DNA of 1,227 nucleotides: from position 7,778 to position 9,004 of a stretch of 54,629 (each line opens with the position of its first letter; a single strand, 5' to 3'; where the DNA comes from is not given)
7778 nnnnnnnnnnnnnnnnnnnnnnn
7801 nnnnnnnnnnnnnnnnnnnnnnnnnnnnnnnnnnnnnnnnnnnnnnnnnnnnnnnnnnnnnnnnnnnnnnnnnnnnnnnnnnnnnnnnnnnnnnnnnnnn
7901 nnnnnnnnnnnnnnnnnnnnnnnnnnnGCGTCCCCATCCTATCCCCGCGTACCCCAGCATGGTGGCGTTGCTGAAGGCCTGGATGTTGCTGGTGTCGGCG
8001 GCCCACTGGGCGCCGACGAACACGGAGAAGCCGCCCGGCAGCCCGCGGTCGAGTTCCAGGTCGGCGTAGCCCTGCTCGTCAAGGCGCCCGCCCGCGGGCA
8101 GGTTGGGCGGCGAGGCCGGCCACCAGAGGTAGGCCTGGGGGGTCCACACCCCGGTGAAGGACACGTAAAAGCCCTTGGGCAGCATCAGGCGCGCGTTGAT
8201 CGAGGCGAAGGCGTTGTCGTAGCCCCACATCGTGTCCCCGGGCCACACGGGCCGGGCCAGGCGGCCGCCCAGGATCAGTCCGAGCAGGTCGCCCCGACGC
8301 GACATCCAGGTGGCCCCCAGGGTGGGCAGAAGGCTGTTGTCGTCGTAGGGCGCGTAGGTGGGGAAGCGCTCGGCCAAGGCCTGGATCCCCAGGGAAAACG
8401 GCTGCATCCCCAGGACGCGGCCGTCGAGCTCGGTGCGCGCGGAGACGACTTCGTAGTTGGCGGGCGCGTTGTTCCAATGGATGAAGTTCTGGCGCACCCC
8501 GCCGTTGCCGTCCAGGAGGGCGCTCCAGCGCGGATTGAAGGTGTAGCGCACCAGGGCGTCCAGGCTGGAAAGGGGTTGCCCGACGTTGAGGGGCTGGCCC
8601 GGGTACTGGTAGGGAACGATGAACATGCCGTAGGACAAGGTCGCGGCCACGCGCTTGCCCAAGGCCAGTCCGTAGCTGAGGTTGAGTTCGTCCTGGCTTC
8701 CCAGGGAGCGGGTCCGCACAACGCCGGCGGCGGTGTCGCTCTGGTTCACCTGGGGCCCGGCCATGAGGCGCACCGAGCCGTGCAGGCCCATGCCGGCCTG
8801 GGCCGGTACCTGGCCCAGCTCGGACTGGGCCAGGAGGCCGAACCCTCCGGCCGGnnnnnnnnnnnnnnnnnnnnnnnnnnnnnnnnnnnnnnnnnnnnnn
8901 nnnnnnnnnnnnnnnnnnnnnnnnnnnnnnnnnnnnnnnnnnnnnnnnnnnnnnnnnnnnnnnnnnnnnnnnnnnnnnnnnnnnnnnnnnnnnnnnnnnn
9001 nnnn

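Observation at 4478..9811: Four-gene envelope module: TPR/beta-barrel protein, histidine kinase, sigma-54 activator, small TPR protein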

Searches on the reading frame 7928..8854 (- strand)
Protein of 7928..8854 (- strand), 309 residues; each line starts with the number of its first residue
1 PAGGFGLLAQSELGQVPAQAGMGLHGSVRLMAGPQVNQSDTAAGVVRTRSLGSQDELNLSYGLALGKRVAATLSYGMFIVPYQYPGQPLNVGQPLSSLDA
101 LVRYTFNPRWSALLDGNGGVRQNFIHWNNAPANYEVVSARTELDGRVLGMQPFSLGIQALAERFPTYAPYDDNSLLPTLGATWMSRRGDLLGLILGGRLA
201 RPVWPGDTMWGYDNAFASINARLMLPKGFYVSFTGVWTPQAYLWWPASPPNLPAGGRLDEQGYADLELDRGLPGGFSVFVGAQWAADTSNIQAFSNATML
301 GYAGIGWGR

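Call 7: find_homologous_proteins(query=window:7928-8854:-)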
Query window:7928-8854:-: 5723 candidates shared short words with the query, none scored E <= 0.001.

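Call 31: search_protein_families(library=pfam, proteins=[window:7928-8854:-], max_evalue=10)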
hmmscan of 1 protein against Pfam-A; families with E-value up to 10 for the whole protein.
window:7928-8854:- (309 aa): 0 families

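Call 32: search_solved_structures(query=window:7928-8854:-, max_evalue=10)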
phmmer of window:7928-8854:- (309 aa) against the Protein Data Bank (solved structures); distinct sequences matched with E-value up to 10: 0.

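Call 46: search_protein_representatives(protein=window:7928-8854:-)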
Query: 309 residues. Proteins with E-value up to 0.001 (for the whole library): 8; up to 1e-10: 7; up to 1e-30: 5. The best 8 are listed.
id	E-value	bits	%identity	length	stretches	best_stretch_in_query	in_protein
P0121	2.3e-205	697.6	100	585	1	1-309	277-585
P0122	6.9e-47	176.8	40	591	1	4-309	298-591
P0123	5.7e-42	160.6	37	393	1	2-309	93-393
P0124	3.5e-36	141.6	36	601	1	2-308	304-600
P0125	4.9e-34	134.5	43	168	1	142-309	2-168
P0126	4.1e-22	95.3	33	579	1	1-309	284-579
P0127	2.1e-14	70.0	28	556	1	22-306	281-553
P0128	1.9e-10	57.0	44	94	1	212-309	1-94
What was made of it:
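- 7928..8788 (-): Predicted 14-stranded outer-membrane beta-barrel domain (residues about 342-628). It ends in the conserved tail Y-x-G-[LIF]-x-[WY]-x-x (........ here). Only 8 clusters among 1.84 billion representatives (call 46).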

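Call 52: find_homologous_proteins(query=A2, max_evalue=0.001)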
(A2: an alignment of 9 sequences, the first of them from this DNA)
Query A2 (9 sequences): 8000 candidates shared short words with the query, none scored E <= 0.001.
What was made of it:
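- Tried and rejected: Both the single sequence and a 9-sequence profile found nothing, not even the window's own protein (calls 7, 52).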

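Call 53: search_solved_structures(query=A2, max_evalue=10)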
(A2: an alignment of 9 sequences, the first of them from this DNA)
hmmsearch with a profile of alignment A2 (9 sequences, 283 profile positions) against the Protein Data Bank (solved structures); distinct sequences matched with E-value up to 10: 1.
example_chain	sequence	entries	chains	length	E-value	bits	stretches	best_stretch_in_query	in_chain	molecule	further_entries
7ux2_P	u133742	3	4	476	0.66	12.5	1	84-150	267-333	Transcription factor EB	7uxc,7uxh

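Call 63: predict_structure(alignment_id=A3)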
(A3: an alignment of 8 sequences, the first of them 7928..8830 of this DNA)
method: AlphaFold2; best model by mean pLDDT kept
length: 301 residues; sequences in the alignment: 8
mean_pLDDT: 80.3   pTM: 0.73
mean pLDDT of the five models: 80.3, 77.8, 69.5, 68.9, 40.1
residues with pLDDT >= 90: 97; 70-90: 144; 50-70: 40; < 50: 20
segments of 3 or more residues with pLDDT < 50: 1-12, 118-120, 237-241
pLDDT, mean of each block of 10 residues (from residue 1): 29 71 90 83 81 75 79 66 72 87 88 63 74 85 81 82 85 87 91 72 84 93 95 66 66 95 92 95 87 93 78
secondary structure, 60 per line:
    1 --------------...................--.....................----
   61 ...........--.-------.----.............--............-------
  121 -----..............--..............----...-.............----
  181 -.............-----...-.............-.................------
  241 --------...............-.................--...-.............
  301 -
elements in order: E15-33 E36-56 E61-71 E87-99 E102-113 E126-139 E142-155 E164-176 E182-194 E204-216 E221-234 E249-263 E268-281 E288-300
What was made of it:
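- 7928..8788 (-): AlphaFold2 with an 8-sequence alignment: pLDDT 80.3, pTM 0.73, 14 strands (call 63).
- On Slam / type XI secretion (DUF560): 14 strands in a model with pLDDT 80 (call 63).
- On Synthase-dependent exopolysaccharide porins (PgaA/BcsC/PelB): 14 strands predicted (call 63).
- Checked: With an 8-sequence alignment AlphaFold2 gives 14 long antiparallel strands, mean pLDDT 80.3 and pTM 0.73 (call 63).
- Tried and rejected: It needed the alignment (call 63).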

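Call 66: fold_search(model_id=the predicted structure, library=pdb)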
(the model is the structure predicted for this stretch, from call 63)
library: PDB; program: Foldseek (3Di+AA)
matches with E <= 10: 898; with E <= 0.001: 159
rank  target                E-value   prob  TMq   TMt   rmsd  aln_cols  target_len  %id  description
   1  8wv0_A                2.0e-08  1.00  0.50  0.47   9.2       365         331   12  Outer membrane porin of Burkholderia pseudomallei (BpsOmp38) (released 2024-10-30)
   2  8wv0_B                4.1e-08  1.00  0.51  0.47   9.1       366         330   12  Outer membrane porin of Burkholderia pseudomallei (BpsOmp38) (released 2024-10-30)
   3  8jto                  7.6e-08  1.00  0.50  0.45   8.9       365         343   12  Outer membrane porin of Burkholderia pseudomallei (BpsOmp38) in complex with ceftazidime (released 2024-06-26)
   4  3wi4                  1.9e-07  1.00  0.52  0.51   9.6       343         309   10  Crystal structure of wild-type PorB from Neisseria meningitidis serogroup B (released 2014-01-01)
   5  2x9k                  5.7e-07  1.00  0.60  0.64   5.9       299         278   12  Structure of a E.coli porin (released 2011-01-26)
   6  3wi5                  1.0e-06  1.00  0.52  0.51   9.7       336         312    9  Crystal structure of the Loop 7 mutant PorB from Neisseria meningitidis serogroup B (released 2014-01-01)
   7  3pgr                  1.0e-06  1.00  0.39  0.33  17.4       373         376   10  Asp348Arg mutant of EcFadL (released 2011-05-25)
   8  4aui_A                1.2e-06  1.00  0.52  0.51   9.1       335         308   10  STRUCTURE AND FUNCTION OF THE PORB PORIN FROM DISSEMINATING N. GONORRHOEAE (released 2012-10-10)
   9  6ehe                  1.3e-06  1.00  0.47  0.47   9.2       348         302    8  OmpTdeltaL8 (loop L8 deletion mutant of OmpT), an outer membrane protein of Vibrio cholerae (released 2018-04-25)
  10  4v3h_A                1.4e-06  1.00  0.56  0.55   7.0       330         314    9  Crystal structure of CymA from Klebsiella oxytoca (released 2015-06-03)
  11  5mdq_A                1.5e-06  1.00  0.49  0.44  10.4       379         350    7  Crystal structure of outer membrane expressed Chitoporin VhChip from Vibrio harveyi (released 2017-12-20)
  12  1t16_A                2.0e-06  1.00  0.48  0.37  11.6       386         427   10  Crystal structure of the bacterial fatty acid transporter FadL from Escherichia coli (released 2004-06-15)
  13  7xw0_B                2.6e-06  1.00  0.26  0.29  20.7       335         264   10  Crystal structure of pOmpT (released 2023-05-31)
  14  2r4n_A                2.9e-06  1.00  0.50  0.38   9.8       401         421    9  Crystal structure of the long-chain fatty acid transporter FadL mutant N33A (released 2008-09-16)
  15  2r88_A                3.9e-06  1.00  0.38  0.32  16.2       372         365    9  Crystal structure of the long-chain fatty acid transporter FadL mutant delta S3 kink (released 2008-09-23)
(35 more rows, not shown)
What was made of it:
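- On Slam / type XI secretion (DUF560): Best TM-scores to 14-stranded barrels (call 66).
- Checked: The best TM-scores are to the 14-stranded OmpG and CymA, about 0.60-0.65 (call 66).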

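Call 68: find_encoding_contigs(protein=P0122, flank=10000, max_places=2)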
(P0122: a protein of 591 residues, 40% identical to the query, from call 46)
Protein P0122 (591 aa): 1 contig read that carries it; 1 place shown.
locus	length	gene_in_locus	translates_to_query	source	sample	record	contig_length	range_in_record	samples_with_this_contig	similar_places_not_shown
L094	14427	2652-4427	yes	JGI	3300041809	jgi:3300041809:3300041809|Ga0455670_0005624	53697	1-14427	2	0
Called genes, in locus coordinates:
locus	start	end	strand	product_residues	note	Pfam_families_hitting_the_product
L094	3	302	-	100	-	?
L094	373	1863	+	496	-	PF02839:CBM_5_12, PF00704:Glyco_hydro_18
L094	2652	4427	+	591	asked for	PF13371:TPR_9 (faint), PF00515:TPR_1 (faint), PF07719:TPR_2 (faint), PF13414:TPR_11 (faint), PF13428:TPR_14 (faint), PF13431:TPR_17 (faint), PF13432:TPR_16, PF14559:TPR_19 (weak), +1 more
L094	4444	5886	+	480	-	PF00512:HisKA, PF02518:HATPase_c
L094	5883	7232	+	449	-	PF00072:Response_reg, PF00158:Sigma54_activat, PF14532:Sigma54_activ_2, PF01078:Mg_chelatase (faint), PF07728:AAA_5, PF25601:AAA_lid_14, PF02954:HTH_8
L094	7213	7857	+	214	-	PF13428:TPR_14 (faint), PF13424:TPR_12 (faint), PF07719:TPR_2 (faint), PF13174:TPR_6 (faint), PF13432:TPR_16, PF12895:ANAPC3 (weak), PF13414:TPR_11 (faint), PF14559:TPR_19, +2 more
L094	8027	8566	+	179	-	-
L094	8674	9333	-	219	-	PF02586:SRAP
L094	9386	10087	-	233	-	PF00117:GATase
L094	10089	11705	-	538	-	PF08241:Methyltransf_11 (weak), PF13649:Methyltransf_25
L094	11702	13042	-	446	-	PF19289:PmbA_TldD_3rd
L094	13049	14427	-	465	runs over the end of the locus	PF19289:PmbA_TldD_3rd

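Call 69: find_encoding_contigs(protein=P0126, flank=10000, max_places=2)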
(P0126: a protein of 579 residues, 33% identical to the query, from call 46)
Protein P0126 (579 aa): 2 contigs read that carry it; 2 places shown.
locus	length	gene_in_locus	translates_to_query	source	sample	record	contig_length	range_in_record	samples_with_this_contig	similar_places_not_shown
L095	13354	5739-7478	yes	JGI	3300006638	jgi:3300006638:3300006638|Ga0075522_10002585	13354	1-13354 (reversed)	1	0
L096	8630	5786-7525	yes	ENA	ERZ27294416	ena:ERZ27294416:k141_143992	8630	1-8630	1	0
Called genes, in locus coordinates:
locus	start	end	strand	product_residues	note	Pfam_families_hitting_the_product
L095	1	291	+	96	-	?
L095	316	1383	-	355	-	PF08547:CIA30 (faint), PF03425:CBM_11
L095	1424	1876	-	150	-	-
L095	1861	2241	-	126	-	-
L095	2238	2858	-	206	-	PF04542:Sigma70_r2, PF04545:Sigma70_r4 (weak), PF08281:Sigma70_r4_2 (weak), PF13412:HTH_24 (weak), PF13404:HTH_AsnC-type (weak)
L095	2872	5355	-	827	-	PF22842:Pel9A-like_beta_helix, PF05048:NosD (faint), PF13229:Beta_helix (weak)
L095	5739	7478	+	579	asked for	PF07719:TPR_2 (faint), PF13432:TPR_16 (faint), PF13428:TPR_14 (faint)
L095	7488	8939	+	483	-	PF00512:HisKA, PF02518:HATPase_c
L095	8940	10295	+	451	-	PF00072:Response_reg, PF00158:Sigma54_activat, PF01078:Mg_chelatase (faint), PF14532:Sigma54_activ_2, PF07728:AAA_5, PF25601:AAA_lid_14, PF02954:HTH_8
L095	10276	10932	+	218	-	PF13174:TPR_6 (faint), PF13428:TPR_14 (faint), PF07719:TPR_2 (faint), PF13424:TPR_12 (faint), PF13432:TPR_16 (faint), PF24575:TPR_Slam (faint), PF14559:TPR_19 (faint), PF13414:TPR_11, +1 more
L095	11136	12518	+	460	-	PF00079:Serpin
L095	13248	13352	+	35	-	?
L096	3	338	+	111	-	?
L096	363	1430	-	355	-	PF08547:CIA30 (faint), PF03425:CBM_11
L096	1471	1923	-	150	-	-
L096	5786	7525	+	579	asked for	PF07719:TPR_2 (faint), PF13432:TPR_16 (faint), PF13428:TPR_14 (faint)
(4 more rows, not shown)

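Call 72: search_protein_families(library=pfam, alignment_id=A2, max_evalue=10)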
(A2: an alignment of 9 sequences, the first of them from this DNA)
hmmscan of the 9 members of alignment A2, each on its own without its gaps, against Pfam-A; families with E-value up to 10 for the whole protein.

A. member 1, seq(294 aa): 0 families

B. families by the number of members that match (of 9 scanned): 0 families
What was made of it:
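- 7928..8788 (-): No Pfam or PDB sequence match (calls 31, 32, 53, 72).
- On Slam / type XI secretion (DUF560): No Pfam family at all, at E up to 10, for the window protein (call 31) or any of 9 family members (call 72).
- Closest known: Slam / type XI secretion outer-membrane proteins. Different: None of the 9 family members matches any Pfam model, DUF560 included (call 72).
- None of the 9 family members hits any Pfam model, DUF560 included, even at E = 10 (call 72).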

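Call 100: search_protein_families(library=ncbifam, proteins=[L094:8027-8563:+], max_evalue=0.1)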
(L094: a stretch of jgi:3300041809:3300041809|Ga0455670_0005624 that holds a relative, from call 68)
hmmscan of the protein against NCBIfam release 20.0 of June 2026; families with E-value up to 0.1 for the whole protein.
L094:8027-8563:+ (179 aa): 0 families

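Call 101: search_protein_families(library=pfam, proteins=[L095:11136-12515:+], max_evalue=0.01)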
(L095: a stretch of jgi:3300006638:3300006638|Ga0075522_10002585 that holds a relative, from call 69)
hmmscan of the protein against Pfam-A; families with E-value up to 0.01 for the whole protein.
L095:11136-12515:+ (460 aa): 1 family
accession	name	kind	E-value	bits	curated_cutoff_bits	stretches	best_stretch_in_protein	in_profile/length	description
PF00079.25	Serpin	-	3.4e-102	342.9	27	1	81-457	2-370/370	Serpin (serine protease inhibitor)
